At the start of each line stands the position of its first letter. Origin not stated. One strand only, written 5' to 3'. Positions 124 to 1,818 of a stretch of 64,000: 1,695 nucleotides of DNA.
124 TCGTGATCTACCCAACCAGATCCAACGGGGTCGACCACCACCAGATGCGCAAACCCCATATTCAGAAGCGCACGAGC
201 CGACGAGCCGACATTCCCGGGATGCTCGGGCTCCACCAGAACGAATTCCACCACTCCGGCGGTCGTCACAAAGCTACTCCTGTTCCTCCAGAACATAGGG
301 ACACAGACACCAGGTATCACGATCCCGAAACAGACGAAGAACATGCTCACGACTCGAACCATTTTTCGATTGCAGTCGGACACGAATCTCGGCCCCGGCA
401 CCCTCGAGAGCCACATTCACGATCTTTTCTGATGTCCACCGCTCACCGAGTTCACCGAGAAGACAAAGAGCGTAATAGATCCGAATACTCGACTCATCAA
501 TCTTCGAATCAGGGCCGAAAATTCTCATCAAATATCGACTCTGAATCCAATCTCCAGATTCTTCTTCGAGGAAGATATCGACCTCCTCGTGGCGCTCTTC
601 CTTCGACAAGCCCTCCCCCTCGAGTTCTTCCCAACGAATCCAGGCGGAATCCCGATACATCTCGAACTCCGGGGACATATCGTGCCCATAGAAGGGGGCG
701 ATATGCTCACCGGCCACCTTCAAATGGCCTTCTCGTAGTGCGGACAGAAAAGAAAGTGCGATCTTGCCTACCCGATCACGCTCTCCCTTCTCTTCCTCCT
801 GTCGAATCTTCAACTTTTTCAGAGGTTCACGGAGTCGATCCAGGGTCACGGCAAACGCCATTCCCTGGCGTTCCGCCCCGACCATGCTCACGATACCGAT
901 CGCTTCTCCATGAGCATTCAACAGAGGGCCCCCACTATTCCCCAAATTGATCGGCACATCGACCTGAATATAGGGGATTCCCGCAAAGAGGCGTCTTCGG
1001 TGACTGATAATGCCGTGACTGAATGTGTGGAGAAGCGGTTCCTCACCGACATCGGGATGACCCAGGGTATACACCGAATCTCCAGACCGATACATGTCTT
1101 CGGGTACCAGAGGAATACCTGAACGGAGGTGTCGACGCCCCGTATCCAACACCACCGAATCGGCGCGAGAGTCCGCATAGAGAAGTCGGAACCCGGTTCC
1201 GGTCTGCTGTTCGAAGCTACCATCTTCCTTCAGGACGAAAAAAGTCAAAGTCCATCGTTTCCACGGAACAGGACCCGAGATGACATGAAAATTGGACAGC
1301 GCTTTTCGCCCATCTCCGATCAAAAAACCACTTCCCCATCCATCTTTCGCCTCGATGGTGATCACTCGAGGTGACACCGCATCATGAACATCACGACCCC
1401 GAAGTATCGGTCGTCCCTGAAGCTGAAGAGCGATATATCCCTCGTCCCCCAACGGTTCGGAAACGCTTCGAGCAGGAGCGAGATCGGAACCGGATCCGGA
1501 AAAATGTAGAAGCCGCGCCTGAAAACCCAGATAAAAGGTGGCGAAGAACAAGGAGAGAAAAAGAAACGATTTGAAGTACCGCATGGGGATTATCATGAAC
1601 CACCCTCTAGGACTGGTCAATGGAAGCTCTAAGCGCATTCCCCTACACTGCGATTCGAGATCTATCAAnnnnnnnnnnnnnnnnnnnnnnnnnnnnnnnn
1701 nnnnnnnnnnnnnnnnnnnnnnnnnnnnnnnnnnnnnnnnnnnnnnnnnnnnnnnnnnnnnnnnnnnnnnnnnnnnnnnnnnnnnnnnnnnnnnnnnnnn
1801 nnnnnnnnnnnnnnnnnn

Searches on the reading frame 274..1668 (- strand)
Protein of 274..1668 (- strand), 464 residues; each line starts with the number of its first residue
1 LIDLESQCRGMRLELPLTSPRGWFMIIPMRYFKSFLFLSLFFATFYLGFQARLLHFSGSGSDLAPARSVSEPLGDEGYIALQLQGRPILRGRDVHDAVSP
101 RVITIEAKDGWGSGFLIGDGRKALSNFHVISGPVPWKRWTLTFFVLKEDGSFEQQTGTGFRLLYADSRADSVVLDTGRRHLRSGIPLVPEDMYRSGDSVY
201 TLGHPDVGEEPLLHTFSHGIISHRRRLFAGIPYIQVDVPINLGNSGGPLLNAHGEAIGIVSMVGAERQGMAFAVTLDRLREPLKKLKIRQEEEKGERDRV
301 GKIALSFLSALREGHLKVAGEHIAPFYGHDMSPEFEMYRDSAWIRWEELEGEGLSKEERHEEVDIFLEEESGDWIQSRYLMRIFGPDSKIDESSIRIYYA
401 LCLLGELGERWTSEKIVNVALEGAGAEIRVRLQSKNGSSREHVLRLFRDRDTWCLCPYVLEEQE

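Call 6: search_protein_families(library=pfam, proteins=[window:274-1668:-], max_evalue=0.01)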
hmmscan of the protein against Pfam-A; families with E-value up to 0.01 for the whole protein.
window:274-1668:- (464 aa): 2 families
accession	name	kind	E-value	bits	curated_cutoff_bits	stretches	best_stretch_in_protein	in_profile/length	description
PF13365.12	Trypsin_2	-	7.8e-19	69.3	27.6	1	112-259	1-144/144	Trypsin-like peptidase domain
PF00089.32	Trypsin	-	3.6e-06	27.4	20.6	1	233-273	164-210/220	Trypsin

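Call 83: find_encoding_contigs(protein=window:274-1584:-, flank=10000, max_places=2)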
Protein window:274-1584:- (436 aa): 1 contig read that carries it; 1 place shown.
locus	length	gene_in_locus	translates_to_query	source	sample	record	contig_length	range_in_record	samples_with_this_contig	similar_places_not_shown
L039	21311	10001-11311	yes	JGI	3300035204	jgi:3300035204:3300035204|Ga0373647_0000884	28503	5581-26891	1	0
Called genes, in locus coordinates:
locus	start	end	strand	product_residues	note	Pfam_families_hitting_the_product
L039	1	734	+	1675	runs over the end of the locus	PF00069:Pkinase, PF07714:PK_Tyr_Ser-Thr, PF13191:AAA_16, PF13424:TPR_12, PF17874:TPR_MalT, PF01590:GAF, PF13185:GAF_2, PF13492:GAF_3, +18 more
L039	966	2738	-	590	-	PF16683:TGase_elicitor (weak)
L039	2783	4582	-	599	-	PF16683:TGase_elicitor (weak)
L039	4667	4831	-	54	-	PF04964:Flp_Fap (weak)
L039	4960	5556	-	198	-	-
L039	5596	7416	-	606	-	PF16683:TGase_elicitor (faint)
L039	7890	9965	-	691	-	PF04851:ResIII, PF17757:UvrB_inter, PF27431:UvrB_3rd, PF00271:Helicase_C, PF12344:UvrB, PF02151:UVR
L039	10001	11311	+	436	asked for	PF00089:Trypsin (weak), PF13365:Trypsin_2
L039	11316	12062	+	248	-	PF00588:SpoU_methylase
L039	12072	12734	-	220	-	-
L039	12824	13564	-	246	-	PF00155:Aminotran_1_2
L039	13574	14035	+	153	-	-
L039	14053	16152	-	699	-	-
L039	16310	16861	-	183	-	PF04542:Sigma70_r2, PF08281:Sigma70_r4_2, PF04545:Sigma70_r4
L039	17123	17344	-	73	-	-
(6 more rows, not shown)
